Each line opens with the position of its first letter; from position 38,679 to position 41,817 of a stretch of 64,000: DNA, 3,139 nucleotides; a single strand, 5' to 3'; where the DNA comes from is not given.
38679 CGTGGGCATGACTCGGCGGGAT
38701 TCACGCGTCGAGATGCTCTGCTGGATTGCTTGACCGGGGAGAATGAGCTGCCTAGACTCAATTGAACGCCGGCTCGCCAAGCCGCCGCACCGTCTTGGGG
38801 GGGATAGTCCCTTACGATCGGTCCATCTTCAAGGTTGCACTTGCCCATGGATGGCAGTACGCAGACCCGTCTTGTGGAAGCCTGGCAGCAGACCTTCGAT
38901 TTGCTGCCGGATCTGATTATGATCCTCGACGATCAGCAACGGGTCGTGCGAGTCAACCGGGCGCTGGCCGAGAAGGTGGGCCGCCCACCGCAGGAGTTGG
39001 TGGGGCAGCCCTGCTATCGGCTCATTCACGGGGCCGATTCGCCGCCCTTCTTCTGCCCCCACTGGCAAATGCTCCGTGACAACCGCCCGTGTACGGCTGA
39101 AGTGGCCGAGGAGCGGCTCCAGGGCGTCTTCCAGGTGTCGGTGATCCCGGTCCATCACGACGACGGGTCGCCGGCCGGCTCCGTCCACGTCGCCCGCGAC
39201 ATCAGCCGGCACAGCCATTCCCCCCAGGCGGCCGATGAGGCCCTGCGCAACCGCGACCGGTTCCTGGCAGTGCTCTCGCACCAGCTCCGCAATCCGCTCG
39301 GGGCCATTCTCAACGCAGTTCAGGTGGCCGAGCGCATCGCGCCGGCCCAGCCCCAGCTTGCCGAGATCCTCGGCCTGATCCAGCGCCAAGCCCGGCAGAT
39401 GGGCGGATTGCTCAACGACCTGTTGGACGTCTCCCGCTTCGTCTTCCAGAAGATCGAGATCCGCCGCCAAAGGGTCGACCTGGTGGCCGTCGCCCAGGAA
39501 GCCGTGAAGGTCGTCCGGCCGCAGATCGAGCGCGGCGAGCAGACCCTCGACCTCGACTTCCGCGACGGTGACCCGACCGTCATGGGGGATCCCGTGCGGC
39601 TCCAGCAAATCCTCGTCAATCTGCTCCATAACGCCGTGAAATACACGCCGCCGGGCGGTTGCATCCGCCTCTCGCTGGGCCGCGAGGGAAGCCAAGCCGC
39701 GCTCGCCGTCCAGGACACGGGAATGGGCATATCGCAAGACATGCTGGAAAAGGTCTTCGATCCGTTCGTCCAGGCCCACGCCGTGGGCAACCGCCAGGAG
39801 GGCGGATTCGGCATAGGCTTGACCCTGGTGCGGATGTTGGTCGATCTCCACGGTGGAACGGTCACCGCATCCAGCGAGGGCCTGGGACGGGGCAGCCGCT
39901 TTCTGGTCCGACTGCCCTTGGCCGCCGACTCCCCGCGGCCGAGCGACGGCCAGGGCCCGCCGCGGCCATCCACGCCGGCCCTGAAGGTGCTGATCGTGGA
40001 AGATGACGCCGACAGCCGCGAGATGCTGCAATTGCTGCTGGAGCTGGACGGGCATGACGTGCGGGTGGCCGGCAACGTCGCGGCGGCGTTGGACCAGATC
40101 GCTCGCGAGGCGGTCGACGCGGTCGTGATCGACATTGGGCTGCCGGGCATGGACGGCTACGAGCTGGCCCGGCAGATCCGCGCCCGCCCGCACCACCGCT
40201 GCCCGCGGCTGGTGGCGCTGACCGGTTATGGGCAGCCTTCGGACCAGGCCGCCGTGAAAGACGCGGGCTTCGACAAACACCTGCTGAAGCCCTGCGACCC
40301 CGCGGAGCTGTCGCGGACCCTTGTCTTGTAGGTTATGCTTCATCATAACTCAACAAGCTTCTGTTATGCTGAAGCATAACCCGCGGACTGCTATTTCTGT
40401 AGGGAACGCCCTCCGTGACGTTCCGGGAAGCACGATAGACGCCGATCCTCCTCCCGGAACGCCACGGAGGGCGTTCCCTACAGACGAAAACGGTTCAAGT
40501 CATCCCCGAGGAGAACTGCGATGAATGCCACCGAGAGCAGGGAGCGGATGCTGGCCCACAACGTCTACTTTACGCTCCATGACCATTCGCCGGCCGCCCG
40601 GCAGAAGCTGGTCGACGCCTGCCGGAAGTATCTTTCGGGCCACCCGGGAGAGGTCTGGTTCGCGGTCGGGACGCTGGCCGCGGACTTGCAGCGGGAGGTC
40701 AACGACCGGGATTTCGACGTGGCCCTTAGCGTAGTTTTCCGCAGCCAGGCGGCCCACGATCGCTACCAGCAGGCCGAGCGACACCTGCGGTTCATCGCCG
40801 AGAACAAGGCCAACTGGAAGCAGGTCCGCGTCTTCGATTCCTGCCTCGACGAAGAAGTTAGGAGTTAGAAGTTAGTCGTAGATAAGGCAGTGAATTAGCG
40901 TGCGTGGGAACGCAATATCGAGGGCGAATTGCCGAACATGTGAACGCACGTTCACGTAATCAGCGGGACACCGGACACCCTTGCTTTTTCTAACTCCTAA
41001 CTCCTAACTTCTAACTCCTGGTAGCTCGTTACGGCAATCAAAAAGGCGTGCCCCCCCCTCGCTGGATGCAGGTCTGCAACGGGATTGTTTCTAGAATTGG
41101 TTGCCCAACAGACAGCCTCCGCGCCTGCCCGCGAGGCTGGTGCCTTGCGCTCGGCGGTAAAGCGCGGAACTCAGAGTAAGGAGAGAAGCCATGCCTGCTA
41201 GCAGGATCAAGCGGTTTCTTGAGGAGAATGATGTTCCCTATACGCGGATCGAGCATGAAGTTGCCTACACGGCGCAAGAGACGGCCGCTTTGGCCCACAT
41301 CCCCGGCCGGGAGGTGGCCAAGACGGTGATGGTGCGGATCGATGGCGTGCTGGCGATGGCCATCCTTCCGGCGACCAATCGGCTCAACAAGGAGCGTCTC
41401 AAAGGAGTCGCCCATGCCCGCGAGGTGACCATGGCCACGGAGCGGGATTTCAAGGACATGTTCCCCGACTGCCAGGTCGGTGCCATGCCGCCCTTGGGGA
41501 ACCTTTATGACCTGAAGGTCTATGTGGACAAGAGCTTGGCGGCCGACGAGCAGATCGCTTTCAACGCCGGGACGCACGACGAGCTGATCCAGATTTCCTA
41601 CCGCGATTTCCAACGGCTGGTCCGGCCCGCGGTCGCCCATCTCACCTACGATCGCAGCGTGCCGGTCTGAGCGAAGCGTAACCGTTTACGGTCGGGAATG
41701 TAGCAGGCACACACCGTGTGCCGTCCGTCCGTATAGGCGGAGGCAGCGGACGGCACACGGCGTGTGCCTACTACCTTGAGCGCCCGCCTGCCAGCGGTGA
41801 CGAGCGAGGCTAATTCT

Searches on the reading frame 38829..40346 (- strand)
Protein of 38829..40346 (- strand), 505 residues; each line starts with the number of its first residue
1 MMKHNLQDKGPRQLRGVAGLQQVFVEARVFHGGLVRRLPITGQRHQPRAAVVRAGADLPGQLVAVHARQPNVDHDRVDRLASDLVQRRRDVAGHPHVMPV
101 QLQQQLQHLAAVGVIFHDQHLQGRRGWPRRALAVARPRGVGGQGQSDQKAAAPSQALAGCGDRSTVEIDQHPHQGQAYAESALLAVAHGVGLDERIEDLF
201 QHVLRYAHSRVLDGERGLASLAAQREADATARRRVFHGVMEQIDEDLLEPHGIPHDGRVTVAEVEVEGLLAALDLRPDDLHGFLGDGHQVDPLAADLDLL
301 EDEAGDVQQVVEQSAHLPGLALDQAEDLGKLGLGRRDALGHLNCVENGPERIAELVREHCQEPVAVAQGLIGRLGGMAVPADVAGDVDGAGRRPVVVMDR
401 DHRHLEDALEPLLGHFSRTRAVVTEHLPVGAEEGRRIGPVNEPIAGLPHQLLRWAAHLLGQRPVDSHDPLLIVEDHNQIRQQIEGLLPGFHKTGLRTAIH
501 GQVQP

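Call 52: find_encoding_contigs(protein=window:38829-40346:-, flank=10000, max_places=1)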
Protein window:38829-40346:- (505 aa): no gene with exactly this product is on record in the collection.

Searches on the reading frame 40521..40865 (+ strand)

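Call 55: search_protein_families(library=pfam, proteins=[window:40521-40865:+], max_evalue=0.01)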
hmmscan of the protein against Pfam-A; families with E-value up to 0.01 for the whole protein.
window:40521-40865:+ (115 aa): 2 families
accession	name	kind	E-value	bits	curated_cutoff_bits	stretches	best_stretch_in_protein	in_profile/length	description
PF07876.18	Dabb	-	1.4e-09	38.9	25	1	12-107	2-94/96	Stress responsive A/B Barrel Domain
PF03992.22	ABM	-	0.006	17.2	23.1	0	48-93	33-77/78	Antibiotic biosynthesis monooxygenase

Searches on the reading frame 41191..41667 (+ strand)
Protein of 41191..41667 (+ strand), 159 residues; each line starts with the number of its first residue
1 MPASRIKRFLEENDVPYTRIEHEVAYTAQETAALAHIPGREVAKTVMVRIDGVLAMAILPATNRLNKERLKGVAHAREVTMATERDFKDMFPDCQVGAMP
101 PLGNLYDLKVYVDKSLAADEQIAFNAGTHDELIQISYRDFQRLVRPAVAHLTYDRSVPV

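Call 55: search_protein_families(library=pfam, proteins=[window:41191-41667:+], max_evalue=0.01)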
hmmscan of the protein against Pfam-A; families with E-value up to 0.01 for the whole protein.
window:41191-41667:+ (159 aa): 1 family
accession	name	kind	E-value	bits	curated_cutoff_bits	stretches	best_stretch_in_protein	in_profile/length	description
PF04073.20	tRNA_edit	-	4.7e-27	95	25.5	1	22-143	1-123/123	Aminoacyl-tRNA editing domain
